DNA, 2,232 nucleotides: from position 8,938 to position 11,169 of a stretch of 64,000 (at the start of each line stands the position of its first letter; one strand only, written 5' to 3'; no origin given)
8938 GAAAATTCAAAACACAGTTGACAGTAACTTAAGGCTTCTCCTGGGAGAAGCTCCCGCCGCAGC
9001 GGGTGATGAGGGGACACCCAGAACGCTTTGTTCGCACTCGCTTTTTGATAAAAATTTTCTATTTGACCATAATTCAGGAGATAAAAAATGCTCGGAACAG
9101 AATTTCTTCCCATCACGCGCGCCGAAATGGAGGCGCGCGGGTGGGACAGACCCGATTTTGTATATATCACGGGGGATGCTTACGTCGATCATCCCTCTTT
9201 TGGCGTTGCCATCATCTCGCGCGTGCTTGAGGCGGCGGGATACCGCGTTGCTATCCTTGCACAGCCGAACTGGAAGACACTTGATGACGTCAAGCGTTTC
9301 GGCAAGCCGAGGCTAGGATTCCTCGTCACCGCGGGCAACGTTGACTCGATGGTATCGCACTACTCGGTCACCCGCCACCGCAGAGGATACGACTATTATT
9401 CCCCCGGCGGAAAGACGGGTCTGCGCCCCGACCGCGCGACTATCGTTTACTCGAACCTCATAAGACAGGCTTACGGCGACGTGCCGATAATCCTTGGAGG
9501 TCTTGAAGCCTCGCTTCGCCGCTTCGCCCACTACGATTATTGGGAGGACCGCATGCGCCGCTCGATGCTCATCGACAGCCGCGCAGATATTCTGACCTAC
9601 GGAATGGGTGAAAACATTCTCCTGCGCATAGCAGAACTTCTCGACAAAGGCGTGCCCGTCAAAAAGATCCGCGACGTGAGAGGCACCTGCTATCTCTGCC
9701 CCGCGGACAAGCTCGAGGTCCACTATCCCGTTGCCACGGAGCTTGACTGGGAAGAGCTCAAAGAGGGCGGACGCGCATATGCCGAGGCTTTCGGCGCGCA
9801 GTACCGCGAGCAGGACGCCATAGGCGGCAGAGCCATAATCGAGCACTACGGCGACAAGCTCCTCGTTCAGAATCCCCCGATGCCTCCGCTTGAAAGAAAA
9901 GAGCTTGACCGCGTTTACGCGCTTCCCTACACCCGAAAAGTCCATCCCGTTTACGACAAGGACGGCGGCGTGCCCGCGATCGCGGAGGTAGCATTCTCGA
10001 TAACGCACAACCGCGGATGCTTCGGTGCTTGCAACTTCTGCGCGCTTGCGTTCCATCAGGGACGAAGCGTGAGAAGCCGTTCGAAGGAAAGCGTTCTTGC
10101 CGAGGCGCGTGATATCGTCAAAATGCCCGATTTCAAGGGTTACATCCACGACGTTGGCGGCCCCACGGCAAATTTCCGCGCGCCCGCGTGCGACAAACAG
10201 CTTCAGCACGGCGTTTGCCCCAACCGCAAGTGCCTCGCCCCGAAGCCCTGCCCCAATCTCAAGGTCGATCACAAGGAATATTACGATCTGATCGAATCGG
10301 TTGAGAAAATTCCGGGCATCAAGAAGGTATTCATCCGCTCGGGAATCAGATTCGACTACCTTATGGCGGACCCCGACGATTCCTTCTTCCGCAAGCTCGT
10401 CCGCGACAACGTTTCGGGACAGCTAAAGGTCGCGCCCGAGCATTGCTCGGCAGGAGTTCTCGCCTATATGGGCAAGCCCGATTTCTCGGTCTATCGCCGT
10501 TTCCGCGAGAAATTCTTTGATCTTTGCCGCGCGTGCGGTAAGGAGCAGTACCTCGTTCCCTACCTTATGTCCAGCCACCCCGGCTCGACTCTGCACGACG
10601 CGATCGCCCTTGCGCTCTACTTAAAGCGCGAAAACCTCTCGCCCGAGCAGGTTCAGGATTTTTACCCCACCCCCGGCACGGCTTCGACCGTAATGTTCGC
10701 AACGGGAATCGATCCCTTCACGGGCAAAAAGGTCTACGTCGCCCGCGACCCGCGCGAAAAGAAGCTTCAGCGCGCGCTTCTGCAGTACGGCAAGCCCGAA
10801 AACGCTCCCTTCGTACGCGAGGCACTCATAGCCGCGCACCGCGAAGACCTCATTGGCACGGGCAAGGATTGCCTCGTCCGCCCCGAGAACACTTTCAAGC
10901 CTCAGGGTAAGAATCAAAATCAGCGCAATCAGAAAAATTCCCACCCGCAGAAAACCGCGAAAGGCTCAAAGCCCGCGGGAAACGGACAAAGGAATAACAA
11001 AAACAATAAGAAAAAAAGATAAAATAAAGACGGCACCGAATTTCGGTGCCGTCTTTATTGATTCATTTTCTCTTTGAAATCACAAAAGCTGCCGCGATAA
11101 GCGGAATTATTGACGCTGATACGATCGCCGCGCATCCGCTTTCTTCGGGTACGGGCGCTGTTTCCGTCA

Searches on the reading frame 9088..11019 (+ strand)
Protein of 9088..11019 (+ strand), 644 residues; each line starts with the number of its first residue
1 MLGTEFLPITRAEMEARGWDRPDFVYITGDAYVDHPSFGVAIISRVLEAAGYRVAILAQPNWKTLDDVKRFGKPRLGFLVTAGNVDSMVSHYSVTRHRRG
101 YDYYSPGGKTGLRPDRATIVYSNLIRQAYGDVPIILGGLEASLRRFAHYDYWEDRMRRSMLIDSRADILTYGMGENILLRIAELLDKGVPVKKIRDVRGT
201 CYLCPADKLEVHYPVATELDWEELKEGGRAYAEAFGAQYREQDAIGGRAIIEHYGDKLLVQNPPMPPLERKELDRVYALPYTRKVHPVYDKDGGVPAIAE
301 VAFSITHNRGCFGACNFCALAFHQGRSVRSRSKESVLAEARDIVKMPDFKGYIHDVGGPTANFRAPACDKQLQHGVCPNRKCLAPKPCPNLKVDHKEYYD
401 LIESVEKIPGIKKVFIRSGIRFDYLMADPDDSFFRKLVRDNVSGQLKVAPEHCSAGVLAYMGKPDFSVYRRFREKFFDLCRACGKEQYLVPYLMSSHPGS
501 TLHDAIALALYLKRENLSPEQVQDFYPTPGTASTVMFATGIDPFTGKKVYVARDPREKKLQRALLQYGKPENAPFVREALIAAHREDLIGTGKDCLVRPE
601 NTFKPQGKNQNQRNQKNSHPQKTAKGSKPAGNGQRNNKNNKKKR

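Call 12: find_encoding_contigs(protein=window:9088-11019:+, flank=4000, max_places=10)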
Protein window:9088-11019:+ (644 aa): no gene with exactly this product is on record in the collection.

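Call 35: find_homologous_proteins(query=window:9088-11019:+, max_evalue=1e-100)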
Query window:9088-11019:+ (644 aa): 8000 proteins with E <= 1e-100 among 8000 candidates; the best 120 are listed.
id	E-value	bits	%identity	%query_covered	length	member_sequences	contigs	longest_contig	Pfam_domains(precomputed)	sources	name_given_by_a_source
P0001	0.0e+0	1514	100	100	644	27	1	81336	PF04055.28,PF11842.14,PF08497.16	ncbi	-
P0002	0.0e+0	1439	94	98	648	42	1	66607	PF04055.28,PF11842.14,PF08497.16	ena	-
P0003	0.0e+0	1421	94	100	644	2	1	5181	PF04055.28,PF11842.14,PF08497.16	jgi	-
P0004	0.0e+0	1418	94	100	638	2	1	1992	PF04055.28,PF11842.14,PF08497.16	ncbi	-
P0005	0.0e+0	1417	94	100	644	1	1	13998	PF04055.28,PF11842.14,PF08497.16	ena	-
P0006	0.0e+0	1415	92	100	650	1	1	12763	PF04055.28,PF11842.14,PF08497.16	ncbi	-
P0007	0.0e+0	1410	93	99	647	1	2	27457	PF04055.28,PF11842.14,PF08497.16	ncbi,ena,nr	ncbi:MAG: YgiQ family radical SAM protein [Clostridia bacterium]|nr:YgiQ family radical SAM protein 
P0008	0.0e+0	1403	92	98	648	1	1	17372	PF11842.14,PF08497.16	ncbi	-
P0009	0.0e+0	1398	92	99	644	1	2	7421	PF04055.28,PF11842.14,PF08497.16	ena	-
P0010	0.0e+0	1398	92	99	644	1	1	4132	PF04055.28,PF11842.14,PF08497.16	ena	-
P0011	0.0e+0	1396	92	99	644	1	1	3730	PF04055.28,PF11842.14,PF08497.16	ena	-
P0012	0.0e+0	1396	91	100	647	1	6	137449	PF04055.28,PF11842.14,PF08497.16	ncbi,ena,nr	ncbi:MAG: YgiQ family radical SAM protein [Clostridia bacterium]|nr:YgiQ family radical SAM protein 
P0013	0.0e+0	1396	91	100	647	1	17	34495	PF04055.28,PF11842.14,PF08497.16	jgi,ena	-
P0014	0.0e+0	1396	92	98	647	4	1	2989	PF04055.28,PF11842.14,PF08497.16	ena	-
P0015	0.0e+0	1395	93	98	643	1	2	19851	PF04055.28,PF11842.14,PF08497.16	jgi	-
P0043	0.0e+0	1278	85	99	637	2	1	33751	PF11842.14,PF08497.16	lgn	-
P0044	0.0e+0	1223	81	98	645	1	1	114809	PF04055.28,PF11842.14,PF08497.16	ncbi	-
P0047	0.0e+0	1184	82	95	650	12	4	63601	PF11842.14,PF08497.16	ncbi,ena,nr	ncbi:MAG: YgiQ family radical SAM protein [Clostridia bacterium]|nr:YgiQ family radical SAM protein 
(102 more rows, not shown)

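Call 36: find_encoding_contigs(protein=P0001, flank=2500, max_places=10)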
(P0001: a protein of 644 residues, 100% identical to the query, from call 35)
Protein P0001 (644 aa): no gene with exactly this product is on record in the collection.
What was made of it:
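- Tried and rejected: Exact-protein look-ups of the window's YgiQ and of its 100% identical cluster representative failed (calls 12, 36).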

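Call 37: find_encoding_contigs(protein=P0013, flank=2500, max_places=10)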
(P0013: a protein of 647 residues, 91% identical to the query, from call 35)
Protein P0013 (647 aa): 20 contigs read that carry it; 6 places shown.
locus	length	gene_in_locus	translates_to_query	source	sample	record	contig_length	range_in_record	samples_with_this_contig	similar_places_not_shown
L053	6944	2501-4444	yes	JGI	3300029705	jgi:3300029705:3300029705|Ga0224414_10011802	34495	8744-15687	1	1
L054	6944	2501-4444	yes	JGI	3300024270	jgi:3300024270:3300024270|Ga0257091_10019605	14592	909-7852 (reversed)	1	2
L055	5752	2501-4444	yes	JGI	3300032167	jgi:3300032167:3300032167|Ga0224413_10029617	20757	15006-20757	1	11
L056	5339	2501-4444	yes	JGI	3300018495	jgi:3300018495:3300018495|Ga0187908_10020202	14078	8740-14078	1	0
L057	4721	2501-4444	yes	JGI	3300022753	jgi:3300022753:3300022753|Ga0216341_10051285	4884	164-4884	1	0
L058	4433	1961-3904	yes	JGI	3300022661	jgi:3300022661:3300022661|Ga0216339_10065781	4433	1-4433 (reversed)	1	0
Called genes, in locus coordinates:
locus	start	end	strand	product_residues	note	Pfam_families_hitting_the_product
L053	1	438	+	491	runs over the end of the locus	-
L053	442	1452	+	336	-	PF03193:RsgA_GTPase, PF00005:ABC_tran (weak), PF01926:MMR_HSR1 (weak)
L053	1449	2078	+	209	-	PF04263:TPK_catalytic, PF04265:TPK_B1_binding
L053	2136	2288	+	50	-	-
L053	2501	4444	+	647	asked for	PF04055:Radical_SAM (faint), PF08497:Radical_SAM_N, PF11842:DUF3362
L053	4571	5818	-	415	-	PF01381:HTH_3, PF12844:HTH_19, PF13443:HTH_26 (weak), PF13560:HTH_31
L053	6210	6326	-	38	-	-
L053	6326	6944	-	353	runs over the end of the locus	PF05887:Trypan_PARP (weak)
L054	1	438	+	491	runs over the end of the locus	-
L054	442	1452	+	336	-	PF03193:RsgA_GTPase, PF00005:ABC_tran (weak), PF01926:MMR_HSR1 (weak)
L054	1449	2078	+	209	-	PF04263:TPK_catalytic, PF04265:TPK_B1_binding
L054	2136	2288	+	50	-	-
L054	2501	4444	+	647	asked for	PF04055:Radical_SAM (faint), PF08497:Radical_SAM_N, PF11842:DUF3362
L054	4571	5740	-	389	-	PF01381:HTH_3, PF12844:HTH_19, PF13443:HTH_26, PF13560:HTH_31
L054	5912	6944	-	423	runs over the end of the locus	PF02055:Glyco_hydro_30, PF17189:Glyco_hydro_30C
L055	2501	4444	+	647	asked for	PF04055:Radical_SAM (faint), PF08497:Radical_SAM_N, PF11842:DUF3362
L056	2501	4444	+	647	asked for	PF04055:Radical_SAM (faint), PF08497:Radical_SAM_N, PF11842:DUF3362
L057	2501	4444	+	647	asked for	PF04055:Radical_SAM (faint), PF08497:Radical_SAM_N, PF11842:DUF3362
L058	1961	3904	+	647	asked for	PF04055:Radical_SAM (faint), PF08497:Radical_SAM_N, PF11842:DUF3362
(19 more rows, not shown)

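Call 38: find_encoding_contigs(protein=P0002, flank=2500, max_places=10)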
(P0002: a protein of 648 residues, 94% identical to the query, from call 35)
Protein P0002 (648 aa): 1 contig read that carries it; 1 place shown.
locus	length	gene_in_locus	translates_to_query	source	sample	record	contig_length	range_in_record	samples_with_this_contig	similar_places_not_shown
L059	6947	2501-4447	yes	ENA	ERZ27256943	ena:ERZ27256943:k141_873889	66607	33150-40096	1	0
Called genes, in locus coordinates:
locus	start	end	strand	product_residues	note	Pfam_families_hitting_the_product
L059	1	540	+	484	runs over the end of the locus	-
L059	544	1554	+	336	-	PF00005:ABC_tran (faint), PF03193:RsgA_GTPase, PF01926:MMR_HSR1 (weak)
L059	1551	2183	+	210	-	PF04263:TPK_catalytic, PF04265:TPK_B1_binding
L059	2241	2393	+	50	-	-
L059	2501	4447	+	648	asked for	PF08497:Radical_SAM_N, PF04055:Radical_SAM (weak), PF11842:DUF3362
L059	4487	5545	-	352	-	-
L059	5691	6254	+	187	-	PF00156:Pribosyltran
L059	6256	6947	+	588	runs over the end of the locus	PF09992:NAGPA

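Call 53: find_encoding_contigs(protein=P0044, flank=1500, max_places=3)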
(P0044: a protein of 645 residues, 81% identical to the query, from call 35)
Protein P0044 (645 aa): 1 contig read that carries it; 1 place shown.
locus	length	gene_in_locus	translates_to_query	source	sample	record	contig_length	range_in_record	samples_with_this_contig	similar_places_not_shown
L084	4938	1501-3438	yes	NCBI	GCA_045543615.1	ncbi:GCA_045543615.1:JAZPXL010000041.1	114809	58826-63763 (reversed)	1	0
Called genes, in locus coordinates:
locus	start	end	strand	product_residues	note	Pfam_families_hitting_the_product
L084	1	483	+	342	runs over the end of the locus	PF03193:RsgA_GTPase, PF00005:ABC_tran (faint), PF01926:MMR_HSR1 (weak)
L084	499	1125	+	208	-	PF04263:TPK_catalytic, PF04265:TPK_B1_binding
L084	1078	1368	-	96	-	-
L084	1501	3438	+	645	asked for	PF04055:Radical_SAM (faint), PF08497:Radical_SAM_N, PF11842:DUF3362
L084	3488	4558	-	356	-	-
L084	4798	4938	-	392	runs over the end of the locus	-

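Call 54: find_encoding_contigs(protein=P0047, flank=1500, max_places=3)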
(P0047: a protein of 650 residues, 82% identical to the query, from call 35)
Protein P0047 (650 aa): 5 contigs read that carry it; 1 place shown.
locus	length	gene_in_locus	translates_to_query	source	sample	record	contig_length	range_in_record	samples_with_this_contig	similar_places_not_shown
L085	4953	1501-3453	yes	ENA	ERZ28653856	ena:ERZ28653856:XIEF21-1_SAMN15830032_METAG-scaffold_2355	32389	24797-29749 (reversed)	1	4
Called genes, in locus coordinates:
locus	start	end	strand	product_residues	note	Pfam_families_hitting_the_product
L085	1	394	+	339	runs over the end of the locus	PF03193:RsgA_GTPase, PF01926:MMR_HSR1 (weak)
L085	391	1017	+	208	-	PF04263:TPK_catalytic, PF04265:TPK_B1_binding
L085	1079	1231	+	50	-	-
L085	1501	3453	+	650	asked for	PF08497:Radical_SAM_N, PF11842:DUF3362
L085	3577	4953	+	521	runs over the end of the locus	-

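Call 55: find_encoding_contigs(protein=P0043, flank=1500, max_places=3)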
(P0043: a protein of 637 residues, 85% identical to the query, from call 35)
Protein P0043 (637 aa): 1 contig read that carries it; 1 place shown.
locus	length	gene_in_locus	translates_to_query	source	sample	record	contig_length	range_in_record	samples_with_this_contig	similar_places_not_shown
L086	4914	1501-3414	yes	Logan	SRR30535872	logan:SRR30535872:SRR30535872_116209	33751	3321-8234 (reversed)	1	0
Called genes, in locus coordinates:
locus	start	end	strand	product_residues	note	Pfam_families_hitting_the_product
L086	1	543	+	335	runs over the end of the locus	PF03193:RsgA_GTPase, PF01926:MMR_HSR1 (weak)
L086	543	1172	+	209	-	PF04263:TPK_catalytic, PF04265:TPK_B1_binding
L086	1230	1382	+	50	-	-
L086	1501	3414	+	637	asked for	PF08497:Radical_SAM_N, PF11842:DUF3362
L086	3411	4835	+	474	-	PF00884:Sulfatase, PF01663:Phosphodiest (faint), PF16347:SGSH_C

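Call 56: find_encoding_contigs(protein=P0012, flank=1500, max_places=6)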
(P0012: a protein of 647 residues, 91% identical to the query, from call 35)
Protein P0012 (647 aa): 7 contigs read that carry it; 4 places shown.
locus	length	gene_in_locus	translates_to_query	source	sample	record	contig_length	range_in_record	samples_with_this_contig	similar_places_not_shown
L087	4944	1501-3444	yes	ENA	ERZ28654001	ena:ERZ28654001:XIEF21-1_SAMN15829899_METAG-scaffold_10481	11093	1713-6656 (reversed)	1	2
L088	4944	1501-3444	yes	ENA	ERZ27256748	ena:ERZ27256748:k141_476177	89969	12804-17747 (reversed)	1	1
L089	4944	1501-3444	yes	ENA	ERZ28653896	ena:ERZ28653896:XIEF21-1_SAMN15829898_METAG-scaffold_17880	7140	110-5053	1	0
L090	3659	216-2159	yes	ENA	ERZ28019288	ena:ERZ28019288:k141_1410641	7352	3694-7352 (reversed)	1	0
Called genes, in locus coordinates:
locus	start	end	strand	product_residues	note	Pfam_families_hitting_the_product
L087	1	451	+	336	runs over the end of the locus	PF03193:RsgA_GTPase, PF00005:ABC_tran (weak), PF01926:MMR_HSR1 (weak)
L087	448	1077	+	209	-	PF04263:TPK_catalytic, PF04265:TPK_B1_binding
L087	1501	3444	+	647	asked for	PF04055:Radical_SAM (faint), PF08497:Radical_SAM_N, PF11842:DUF3362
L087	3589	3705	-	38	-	-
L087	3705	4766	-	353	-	PF05887:Trypan_PARP (weak)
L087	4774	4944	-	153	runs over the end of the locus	-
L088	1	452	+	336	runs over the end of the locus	PF03193:RsgA_GTPase, PF00005:ABC_tran (weak), PF01926:MMR_HSR1 (weak)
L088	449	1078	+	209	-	PF04263:TPK_catalytic, PF04265:TPK_B1_binding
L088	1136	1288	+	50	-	-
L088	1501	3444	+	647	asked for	PF04055:Radical_SAM (faint), PF08497:Radical_SAM_N, PF11842:DUF3362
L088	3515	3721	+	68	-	-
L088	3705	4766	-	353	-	PF05887:Trypan_PARP (weak)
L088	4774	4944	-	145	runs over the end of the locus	-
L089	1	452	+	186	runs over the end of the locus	?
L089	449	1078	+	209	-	PF04263:TPK_catalytic, PF04265:TPK_B1_binding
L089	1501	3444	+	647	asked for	PF04055:Radical_SAM (faint), PF08497:Radical_SAM_N, PF11842:DUF3362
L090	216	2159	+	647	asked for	PF04055:Radical_SAM (faint), PF08497:Radical_SAM_N, PF11842:DUF3362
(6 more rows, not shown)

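Call 65: find_encoding_contigs(protein=P0005, flank=1500, max_places=4)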
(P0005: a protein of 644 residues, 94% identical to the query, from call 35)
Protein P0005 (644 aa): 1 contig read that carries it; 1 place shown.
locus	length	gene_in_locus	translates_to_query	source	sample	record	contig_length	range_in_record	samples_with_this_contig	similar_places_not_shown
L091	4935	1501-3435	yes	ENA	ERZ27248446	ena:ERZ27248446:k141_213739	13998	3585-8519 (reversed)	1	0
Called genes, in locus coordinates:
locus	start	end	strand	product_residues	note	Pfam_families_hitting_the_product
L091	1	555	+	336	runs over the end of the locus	PF00005:ABC_tran (faint), PF03193:RsgA_GTPase, PF01926:MMR_HSR1 (weak)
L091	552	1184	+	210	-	PF04263:TPK_catalytic, PF04265:TPK_B1_binding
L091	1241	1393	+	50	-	-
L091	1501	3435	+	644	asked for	PF08497:Radical_SAM_N, PF04055:Radical_SAM (weak), PF11842:DUF3362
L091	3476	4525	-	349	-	PF05887:Trypan_PARP (weak)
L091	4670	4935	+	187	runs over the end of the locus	PF00156:Pribosyltran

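Call 66: find_encoding_contigs(protein=P0007, flank=1500, max_places=4)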
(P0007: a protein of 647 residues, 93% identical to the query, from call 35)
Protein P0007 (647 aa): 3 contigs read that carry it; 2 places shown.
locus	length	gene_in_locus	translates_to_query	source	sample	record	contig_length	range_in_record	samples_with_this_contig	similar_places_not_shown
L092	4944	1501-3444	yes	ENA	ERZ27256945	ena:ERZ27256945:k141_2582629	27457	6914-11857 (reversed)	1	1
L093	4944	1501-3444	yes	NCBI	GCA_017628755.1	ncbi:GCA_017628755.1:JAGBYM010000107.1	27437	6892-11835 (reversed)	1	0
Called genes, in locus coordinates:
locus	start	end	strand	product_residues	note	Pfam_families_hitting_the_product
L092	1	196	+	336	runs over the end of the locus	PF03193:RsgA_GTPase, PF00005:ABC_tran (weak), PF01926:MMR_HSR1 (weak)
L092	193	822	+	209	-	PF04263:TPK_catalytic, PF04265:TPK_B1_binding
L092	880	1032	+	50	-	-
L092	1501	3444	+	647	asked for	PF08497:Radical_SAM_N, PF04055:Radical_SAM (weak), PF11842:DUF3362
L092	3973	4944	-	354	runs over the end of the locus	-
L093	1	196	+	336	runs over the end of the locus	PF03193:RsgA_GTPase, PF00005:ABC_tran (weak), PF01926:MMR_HSR1 (weak)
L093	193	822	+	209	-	PF04263:TPK_catalytic, PF04265:TPK_B1_binding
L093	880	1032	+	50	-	-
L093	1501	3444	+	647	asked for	PF08497:Radical_SAM_N, PF04055:Radical_SAM (weak), PF11842:DUF3362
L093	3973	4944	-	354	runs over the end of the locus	-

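Call 67: find_encoding_contigs(protein=P0003, flank=1500, max_places=4)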
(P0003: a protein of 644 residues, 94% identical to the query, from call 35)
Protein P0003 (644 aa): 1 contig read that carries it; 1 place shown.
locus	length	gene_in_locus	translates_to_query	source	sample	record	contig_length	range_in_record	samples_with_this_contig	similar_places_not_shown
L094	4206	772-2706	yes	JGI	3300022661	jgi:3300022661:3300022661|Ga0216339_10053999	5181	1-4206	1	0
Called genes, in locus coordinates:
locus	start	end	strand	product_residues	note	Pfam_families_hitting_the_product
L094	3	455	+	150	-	?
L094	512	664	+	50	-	-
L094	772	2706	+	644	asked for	PF08497:Radical_SAM_N, PF04055:Radical_SAM (weak), PF11842:DUF3362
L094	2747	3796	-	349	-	PF05887:Trypan_PARP (weak)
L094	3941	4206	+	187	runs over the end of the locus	PF00156:Pribosyltran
